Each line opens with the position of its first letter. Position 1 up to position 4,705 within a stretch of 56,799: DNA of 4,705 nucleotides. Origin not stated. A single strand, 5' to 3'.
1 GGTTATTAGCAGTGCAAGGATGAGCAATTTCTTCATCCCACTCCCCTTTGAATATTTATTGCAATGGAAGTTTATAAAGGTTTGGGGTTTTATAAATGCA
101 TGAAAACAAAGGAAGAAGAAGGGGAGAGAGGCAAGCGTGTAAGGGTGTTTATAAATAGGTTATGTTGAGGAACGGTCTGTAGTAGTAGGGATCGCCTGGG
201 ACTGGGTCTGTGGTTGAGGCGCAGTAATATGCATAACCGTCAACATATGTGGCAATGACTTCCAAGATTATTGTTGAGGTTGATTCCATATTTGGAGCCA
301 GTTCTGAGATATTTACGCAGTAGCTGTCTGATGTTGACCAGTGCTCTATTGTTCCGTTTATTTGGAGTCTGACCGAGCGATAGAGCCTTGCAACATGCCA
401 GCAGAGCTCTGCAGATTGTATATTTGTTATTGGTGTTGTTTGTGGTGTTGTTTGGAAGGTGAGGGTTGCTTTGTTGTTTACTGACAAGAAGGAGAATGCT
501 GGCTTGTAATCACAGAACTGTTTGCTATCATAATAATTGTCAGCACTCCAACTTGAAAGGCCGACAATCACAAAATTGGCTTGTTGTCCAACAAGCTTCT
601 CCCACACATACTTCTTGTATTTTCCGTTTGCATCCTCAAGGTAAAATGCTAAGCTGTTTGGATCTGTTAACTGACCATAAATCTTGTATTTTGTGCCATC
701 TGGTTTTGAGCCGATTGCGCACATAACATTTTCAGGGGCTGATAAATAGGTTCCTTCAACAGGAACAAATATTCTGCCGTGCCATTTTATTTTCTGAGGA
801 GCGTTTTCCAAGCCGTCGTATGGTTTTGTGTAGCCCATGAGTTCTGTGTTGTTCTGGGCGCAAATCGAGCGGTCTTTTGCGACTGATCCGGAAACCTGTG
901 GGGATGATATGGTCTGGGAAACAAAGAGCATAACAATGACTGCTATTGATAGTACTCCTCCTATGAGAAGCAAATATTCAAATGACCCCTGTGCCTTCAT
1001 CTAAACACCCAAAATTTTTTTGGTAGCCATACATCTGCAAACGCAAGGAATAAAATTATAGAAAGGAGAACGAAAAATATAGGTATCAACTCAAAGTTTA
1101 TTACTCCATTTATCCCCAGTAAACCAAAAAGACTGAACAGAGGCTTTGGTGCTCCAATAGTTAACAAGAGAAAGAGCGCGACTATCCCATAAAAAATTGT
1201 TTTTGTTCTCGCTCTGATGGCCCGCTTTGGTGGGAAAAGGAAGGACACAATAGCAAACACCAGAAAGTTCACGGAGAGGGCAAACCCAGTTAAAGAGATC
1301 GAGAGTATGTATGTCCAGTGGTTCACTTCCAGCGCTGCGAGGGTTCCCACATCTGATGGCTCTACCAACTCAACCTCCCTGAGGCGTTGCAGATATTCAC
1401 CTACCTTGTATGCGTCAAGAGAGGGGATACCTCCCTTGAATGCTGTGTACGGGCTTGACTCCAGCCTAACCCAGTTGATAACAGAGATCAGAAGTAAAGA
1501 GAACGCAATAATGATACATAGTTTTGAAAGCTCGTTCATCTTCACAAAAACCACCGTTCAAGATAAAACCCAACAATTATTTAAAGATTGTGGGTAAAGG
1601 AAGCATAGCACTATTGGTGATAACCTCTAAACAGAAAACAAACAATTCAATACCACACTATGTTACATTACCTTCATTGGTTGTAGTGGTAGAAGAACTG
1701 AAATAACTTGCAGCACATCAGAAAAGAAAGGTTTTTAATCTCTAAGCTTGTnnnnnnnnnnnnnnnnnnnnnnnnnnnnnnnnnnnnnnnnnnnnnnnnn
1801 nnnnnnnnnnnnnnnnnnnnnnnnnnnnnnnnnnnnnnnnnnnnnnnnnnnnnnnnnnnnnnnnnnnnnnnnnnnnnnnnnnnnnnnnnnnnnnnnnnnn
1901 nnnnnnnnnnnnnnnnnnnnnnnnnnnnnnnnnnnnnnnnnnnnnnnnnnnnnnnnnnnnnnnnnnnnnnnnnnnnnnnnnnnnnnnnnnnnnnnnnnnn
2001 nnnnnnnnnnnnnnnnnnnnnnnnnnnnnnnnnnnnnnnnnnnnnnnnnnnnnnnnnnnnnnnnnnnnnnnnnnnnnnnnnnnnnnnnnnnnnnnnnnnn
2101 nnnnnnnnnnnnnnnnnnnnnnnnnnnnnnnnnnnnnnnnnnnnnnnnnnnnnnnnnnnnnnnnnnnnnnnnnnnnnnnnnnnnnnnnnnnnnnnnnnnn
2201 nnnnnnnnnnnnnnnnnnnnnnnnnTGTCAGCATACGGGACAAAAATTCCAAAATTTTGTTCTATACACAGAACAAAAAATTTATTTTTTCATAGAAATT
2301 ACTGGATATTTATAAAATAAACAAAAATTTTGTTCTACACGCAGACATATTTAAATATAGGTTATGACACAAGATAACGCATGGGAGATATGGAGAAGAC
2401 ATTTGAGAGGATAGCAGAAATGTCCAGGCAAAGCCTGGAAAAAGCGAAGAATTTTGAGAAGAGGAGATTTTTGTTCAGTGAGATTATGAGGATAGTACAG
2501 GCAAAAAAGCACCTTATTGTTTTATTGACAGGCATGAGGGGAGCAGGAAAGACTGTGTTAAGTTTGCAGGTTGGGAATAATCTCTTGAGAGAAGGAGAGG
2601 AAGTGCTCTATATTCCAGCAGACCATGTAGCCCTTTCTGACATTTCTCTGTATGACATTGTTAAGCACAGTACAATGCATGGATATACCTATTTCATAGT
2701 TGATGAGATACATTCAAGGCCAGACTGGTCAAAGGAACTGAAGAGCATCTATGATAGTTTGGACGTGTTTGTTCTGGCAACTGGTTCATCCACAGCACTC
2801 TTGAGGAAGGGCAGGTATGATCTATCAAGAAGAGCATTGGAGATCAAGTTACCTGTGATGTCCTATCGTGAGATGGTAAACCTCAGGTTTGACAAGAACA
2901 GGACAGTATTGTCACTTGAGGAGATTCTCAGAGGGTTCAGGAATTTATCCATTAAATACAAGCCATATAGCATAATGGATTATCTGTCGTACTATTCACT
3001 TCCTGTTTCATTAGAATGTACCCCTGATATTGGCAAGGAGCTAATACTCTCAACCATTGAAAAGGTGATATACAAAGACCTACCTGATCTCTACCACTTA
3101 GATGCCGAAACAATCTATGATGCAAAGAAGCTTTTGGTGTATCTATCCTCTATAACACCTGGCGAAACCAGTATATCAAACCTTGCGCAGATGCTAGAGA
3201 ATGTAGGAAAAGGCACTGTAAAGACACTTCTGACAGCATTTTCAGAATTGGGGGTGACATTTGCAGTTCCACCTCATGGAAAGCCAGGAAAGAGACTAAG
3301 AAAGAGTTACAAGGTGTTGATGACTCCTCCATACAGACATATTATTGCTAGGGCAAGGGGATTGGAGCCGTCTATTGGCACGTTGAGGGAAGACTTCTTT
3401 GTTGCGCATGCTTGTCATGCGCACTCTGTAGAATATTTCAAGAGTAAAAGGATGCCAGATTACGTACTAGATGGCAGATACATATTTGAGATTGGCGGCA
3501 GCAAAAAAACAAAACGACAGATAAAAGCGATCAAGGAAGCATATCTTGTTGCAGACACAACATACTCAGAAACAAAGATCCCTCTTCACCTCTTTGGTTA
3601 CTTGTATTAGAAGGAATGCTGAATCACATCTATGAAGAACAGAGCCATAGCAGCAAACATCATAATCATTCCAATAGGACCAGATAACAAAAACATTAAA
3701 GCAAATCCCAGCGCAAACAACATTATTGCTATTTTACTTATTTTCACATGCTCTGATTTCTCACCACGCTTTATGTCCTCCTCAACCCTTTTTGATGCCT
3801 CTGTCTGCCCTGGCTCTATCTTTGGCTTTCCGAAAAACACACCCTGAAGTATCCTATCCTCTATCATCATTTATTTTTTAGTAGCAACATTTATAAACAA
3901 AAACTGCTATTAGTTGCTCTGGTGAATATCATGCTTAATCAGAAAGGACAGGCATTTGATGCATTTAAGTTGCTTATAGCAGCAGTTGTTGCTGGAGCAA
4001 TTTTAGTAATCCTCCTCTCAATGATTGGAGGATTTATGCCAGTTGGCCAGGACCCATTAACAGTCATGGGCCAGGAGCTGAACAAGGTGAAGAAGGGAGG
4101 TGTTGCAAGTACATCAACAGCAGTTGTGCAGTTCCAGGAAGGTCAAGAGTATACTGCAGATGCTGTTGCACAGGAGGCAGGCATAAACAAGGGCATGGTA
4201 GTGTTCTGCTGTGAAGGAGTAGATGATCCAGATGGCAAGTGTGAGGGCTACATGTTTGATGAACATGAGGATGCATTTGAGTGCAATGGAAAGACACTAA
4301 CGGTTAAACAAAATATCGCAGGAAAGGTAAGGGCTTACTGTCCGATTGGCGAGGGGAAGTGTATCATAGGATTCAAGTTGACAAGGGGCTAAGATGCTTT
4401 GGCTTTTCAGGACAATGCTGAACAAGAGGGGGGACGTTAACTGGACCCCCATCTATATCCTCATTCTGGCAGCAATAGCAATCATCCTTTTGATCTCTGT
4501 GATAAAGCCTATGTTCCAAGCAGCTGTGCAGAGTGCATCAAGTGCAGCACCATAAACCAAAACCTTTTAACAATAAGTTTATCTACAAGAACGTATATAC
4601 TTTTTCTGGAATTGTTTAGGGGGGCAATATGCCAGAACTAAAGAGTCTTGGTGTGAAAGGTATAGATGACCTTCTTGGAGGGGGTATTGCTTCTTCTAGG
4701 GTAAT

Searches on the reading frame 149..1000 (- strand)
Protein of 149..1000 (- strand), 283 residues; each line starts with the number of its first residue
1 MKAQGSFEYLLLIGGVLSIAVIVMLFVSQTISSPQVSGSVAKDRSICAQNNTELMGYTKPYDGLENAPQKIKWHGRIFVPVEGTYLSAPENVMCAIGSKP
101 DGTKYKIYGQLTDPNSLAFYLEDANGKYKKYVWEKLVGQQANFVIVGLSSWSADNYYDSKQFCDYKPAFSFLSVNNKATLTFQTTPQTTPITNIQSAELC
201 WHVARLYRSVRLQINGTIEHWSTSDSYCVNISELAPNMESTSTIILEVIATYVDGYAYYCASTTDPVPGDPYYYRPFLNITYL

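Call 6: search_protein_families(library=pfam, proteins=[window:149-1000:-], max_evalue=0.01)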
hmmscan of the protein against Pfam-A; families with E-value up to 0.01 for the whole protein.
window:149-1000:- (283 aa): 1 family
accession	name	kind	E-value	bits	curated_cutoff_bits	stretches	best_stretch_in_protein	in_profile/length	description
PF04021.17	Class_IIIsignal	-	5.2e-07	29.8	23.7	1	2-24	2-24/27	Class III signal peptide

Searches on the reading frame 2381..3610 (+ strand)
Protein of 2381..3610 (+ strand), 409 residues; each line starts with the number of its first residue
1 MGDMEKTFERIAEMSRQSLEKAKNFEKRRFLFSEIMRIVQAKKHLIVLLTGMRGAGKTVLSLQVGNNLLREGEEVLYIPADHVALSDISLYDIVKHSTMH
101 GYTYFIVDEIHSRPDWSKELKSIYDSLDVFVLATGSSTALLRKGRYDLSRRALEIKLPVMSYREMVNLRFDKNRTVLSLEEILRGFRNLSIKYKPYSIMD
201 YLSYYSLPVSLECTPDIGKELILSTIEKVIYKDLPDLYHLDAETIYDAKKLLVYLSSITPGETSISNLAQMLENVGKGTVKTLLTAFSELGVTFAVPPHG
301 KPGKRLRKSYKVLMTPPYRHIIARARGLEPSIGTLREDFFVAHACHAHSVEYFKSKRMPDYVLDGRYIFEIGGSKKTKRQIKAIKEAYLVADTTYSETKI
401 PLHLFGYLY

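Call 4: search_protein_families(library=pfam, proteins=[window:2381-3610:+], max_evalue=1)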
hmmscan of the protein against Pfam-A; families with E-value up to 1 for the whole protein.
window:2381-3610:+ (409 aa): 21 families
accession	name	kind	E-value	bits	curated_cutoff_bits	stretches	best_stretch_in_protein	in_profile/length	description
PF13173.12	AAA_14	-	1.4e-22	80.5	27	1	45-165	3-128/129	AAA domain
PF25199.1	nSTAND_NTPase5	-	0.00028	21.2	34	1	36-111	29-106/145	Novel STAND NTPase 5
PF20720.3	nSTAND3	-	0.00034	20.8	27.2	1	42-81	15-53/155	Novel STAND NTPase 3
PF01637.24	ATPase_2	-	0.00055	20.2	33.2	1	33-79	9-55/225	ATPase domain predominantly from Archaea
PF13191.12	AAA_16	-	0.0012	19.8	32.6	1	39-92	19-68/167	AAA ATPase domain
PF24883.2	NPHP3_N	-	0.0054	17.4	24.8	1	42-79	20-57/164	Nephrocystin 3, N-terminal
PF13401.12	AAA_22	-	0.0058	17.4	27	1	44-83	5-44/130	AAA domain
PF01583.26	APS_kinase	-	0.0085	16.6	21.1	1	45-83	3-41/152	Adenylylsulphate kinase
PF06745.19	ATPase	-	0.0092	15.8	26.6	1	45-82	20-58/231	KaiC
PF01695.23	IstB_IS21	-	0.027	14.4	24.1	1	46-82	94-130/238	IstB-like ATP binding protein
PF04851.21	ResIII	-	0.035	14.5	22.5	1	30-77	20-58/164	Type III restriction enzyme, res subunit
PF05673.19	DUF815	-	0.041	13.5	23.8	1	5-83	13-92/249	Protein of unknown function (DUF815)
PF01656.29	CbiA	-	0.049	14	25.4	1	51-198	6-54/125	CobQ/CobB/MinD/ParA nucleotide binding domain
PF06309.17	Torsin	-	0.13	12.9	27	1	40-78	49-87/127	Torsin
PF25201.1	nSTAND6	-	0.14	12.6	27.7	1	40-82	14-56/148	Novel STAND NTPase 6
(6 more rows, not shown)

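Call 5: search_protein_families(library=ncbifam, proteins=[window:2381-3610:+], max_evalue=1)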
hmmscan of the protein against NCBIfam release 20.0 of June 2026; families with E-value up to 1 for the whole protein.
window:2381-3610:+ (409 aa): 30 families (the best 25 are shown)
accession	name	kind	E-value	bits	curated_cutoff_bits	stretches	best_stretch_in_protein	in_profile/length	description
NF005304.0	PRK06835.1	equivalog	0.00068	18.8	215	1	16-83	156-222/330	ATP-binding protein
TIGR00064.1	ftsY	equivalog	0.0012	18.2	260.7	1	8-81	43-116/279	signal recognition particle-docking protein FtsY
TIGR03420.1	DnaA_homol_Hda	equivalog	0.002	17.7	194.8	1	32-125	26-117/226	DnaA regulatory inactivator Hda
NF038214.1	IS21_help_AAA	equivalog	0.0022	17.7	200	1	41-82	87-128/232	IS21-like element helper ATPase IstB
NF005378.0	PRK06921.1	subfamily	0.0029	16.8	207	1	33-79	107-153/266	hypothetical protein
NF004041.0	PRK05541.1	subfamily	0.0047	17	127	1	41-82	4-45/176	adenylyl-sulfate kinase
TIGR03881.1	KaiC_arch_4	hypoth_equivalog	0.0056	16.4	247.8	1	45-82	22-59/231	KaiC domain-containing protein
NF041743.1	RdrA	equivalog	0.0058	15.1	600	1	7-60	20-70/742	antiviral RADAR system adenosine triphosphatase RdrA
NF006746.0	PRK09270.1-5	subfamily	0.0071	15.3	250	1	31-87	8-64/210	nucleoside/nucleotide kinase family protein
TIGR03880.1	KaiC_arch_3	hypoth_equivalog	0.0077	15.8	249.45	1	42-79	15-51/224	KaiC domain-containing protein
NF002059.0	PRK00889.1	subfamily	0.012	15.3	244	1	42-83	3-44/177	adenylyl-sulfate kinase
NF004035.0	PRK05506.1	subfamily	0.013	13.8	715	1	13-83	428-499/632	bifunctional sulfate adenylyltransferase subunit 1/adenylylsulfate kinase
TIGR00959.1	ffh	equivalog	0.017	13.9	473.2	1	36-85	90-141/428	signal recognition particle protein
TIGR04291.1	arsen_driv_ArsA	equivalog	0.02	13.6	650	1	22-83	298-359/565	arsenical pump-driving ATPase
NF038208.1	garosamine_AAA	equivalog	0.029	14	170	1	45-132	1-99/167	Gar/GrdA family gentamicin resistance ATP-binding protein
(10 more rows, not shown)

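Call 74: search_protein_families(library=padloc, proteins=[window:2381-3610:+], max_evalue=0.01)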
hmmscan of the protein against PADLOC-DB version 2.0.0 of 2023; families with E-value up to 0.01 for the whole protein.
window:2381-3610:+ (409 aa): 6 families
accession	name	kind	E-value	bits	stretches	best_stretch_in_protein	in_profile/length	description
PDLC04787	PDC-S01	-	5e-26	89.5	1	27-306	12-285/412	-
PDLC04789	PDC-S01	-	1.3e-15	55.4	1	29-300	4-250/375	-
PDLC04790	PDC-S01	-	1.1e-10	38.9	1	42-315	25-290/422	-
PDLC04791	PDC-S01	-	2.8e-08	30.9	1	29-167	4-152/395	-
PDLC04786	PDC-S01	-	0.00087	16.1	1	34-143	10-130/439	-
PDLC05014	PDC-S41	-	0.0012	15.2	1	12-68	203-259/657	-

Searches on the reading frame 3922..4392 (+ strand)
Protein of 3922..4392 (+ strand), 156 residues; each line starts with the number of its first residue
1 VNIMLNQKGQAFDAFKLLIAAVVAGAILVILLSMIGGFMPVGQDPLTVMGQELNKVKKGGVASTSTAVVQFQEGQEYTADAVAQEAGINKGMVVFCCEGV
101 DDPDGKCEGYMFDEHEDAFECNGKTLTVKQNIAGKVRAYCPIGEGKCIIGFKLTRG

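Call 4: search_protein_families(library=pfam, proteins=[window:3922-4392:+], max_evalue=1)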
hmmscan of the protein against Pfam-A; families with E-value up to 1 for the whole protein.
window:3922-4392:+ (156 aa): 1 family
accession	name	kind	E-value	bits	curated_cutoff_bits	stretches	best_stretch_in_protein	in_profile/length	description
PF20737.2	Glyco_hydro127C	-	0.13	12.4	23.7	1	80-112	11-42/71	Glycoside hydrolase family 127 C-terminal domain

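Call 5: search_protein_families(library=ncbifam, proteins=[window:3922-4392:+], max_evalue=1)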
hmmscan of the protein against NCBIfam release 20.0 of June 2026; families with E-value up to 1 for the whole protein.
window:3922-4392:+ (156 aa): 0 families

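Call 72: search_solved_structures(query=window:3931-4392:+, max_evalue=10)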
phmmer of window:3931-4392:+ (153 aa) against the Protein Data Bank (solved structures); distinct sequences matched with E-value up to 10: 4.
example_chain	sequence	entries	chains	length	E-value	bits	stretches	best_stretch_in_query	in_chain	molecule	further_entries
9lrk_A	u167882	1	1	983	0.028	17.8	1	60-112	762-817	Collagenase ColH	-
9lqj_A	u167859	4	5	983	0.028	17.8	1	60-112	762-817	Collagenase ColH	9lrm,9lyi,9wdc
4jgu_A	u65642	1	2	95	0.99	12.8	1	84-113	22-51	ColH protein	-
8qfa_A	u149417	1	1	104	2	11.8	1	97-129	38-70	FHA protein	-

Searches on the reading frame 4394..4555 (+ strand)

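Call 4: search_protein_families(library=pfam, proteins=[window:4394-4555:+], max_evalue=1)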
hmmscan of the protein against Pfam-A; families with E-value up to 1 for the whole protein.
window:4394-4555:+ (53 aa): 1 family
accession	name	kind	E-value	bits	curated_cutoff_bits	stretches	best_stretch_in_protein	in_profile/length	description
PF18422.6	TNFR_16_TM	-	0.31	11.7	25.6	1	16-36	5-25/38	Tumor necrosis factor receptor member 16 trans-membrane domain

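Call 5: search_protein_families(library=ncbifam, proteins=[window:4394-4555:+], max_evalue=1)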
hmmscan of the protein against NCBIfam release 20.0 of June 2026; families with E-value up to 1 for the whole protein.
window:4394-4555:+ (53 aa): 0 families
